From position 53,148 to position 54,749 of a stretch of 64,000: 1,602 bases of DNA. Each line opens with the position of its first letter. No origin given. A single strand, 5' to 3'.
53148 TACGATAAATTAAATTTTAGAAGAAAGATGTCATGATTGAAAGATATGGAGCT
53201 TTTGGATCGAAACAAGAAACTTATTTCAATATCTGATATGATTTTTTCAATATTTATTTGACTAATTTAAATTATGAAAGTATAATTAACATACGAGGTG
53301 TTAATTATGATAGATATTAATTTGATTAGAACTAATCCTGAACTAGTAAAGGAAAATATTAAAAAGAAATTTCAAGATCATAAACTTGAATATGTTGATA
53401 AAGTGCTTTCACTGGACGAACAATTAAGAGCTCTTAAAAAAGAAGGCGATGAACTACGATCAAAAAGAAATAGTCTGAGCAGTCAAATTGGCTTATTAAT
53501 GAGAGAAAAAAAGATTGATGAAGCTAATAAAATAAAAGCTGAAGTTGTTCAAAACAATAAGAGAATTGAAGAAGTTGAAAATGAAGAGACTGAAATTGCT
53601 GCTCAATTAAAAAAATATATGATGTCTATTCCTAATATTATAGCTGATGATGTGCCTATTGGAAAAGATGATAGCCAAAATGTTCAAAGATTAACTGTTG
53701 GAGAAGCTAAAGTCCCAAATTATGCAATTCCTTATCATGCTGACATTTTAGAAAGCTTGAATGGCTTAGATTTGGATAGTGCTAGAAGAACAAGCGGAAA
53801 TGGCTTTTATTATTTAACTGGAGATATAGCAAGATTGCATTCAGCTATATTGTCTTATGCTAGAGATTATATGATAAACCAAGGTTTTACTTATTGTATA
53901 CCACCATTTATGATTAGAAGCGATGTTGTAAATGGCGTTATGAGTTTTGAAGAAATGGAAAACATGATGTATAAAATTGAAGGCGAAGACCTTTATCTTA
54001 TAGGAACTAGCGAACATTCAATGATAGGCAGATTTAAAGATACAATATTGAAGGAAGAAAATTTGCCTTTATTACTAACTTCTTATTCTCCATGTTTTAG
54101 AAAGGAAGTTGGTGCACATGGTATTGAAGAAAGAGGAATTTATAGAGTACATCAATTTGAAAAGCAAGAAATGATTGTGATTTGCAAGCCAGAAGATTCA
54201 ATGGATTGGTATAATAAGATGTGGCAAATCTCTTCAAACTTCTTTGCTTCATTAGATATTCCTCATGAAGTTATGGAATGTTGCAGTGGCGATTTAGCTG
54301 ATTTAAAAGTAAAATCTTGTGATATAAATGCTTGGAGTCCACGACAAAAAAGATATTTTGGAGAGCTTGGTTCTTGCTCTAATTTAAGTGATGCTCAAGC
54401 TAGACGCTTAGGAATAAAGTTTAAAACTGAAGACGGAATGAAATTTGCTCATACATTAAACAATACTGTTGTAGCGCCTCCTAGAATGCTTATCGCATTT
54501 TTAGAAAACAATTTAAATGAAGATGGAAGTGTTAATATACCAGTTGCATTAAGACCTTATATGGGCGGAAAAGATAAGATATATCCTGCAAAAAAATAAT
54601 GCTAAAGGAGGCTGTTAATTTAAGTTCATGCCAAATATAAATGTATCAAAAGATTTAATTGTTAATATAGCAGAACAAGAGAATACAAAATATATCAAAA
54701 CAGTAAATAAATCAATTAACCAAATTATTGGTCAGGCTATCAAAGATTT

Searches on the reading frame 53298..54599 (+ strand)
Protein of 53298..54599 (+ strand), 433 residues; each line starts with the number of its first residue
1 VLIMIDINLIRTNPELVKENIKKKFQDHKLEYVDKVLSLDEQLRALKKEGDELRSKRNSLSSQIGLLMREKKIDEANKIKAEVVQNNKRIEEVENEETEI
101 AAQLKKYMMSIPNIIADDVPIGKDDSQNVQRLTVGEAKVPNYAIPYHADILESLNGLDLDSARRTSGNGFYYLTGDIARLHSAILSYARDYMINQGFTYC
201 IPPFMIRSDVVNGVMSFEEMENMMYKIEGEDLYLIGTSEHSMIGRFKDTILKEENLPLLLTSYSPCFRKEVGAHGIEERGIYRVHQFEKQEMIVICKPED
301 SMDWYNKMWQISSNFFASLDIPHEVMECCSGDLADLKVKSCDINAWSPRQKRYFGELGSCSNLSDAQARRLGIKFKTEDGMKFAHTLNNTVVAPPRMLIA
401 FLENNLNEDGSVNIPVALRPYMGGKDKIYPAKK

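Call 85: search_protein_families(library=ncbifam, proteins=[window:53298-54599:+], max_evalue=0.00001)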
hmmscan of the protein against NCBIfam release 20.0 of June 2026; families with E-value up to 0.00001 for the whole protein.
window:53298-54599:+ (433 aa): 2 families
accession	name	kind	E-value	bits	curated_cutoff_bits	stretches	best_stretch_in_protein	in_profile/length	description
TIGR00414.1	serS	equivalog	1.1e-121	406.8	301.65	1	4-422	1-418/418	serine--tRNA ligase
TIGR00418.1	thrS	equivalog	1.8e-07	30.5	383.65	1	24-326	55-349/565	threonine--tRNA ligase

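Call 91: search_protein_families(library=padloc, proteins=[window:53298-54599:+], max_evalue=0.001)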
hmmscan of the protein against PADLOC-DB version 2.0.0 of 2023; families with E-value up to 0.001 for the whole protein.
window:53298-54599:+ (433 aa): 0 families
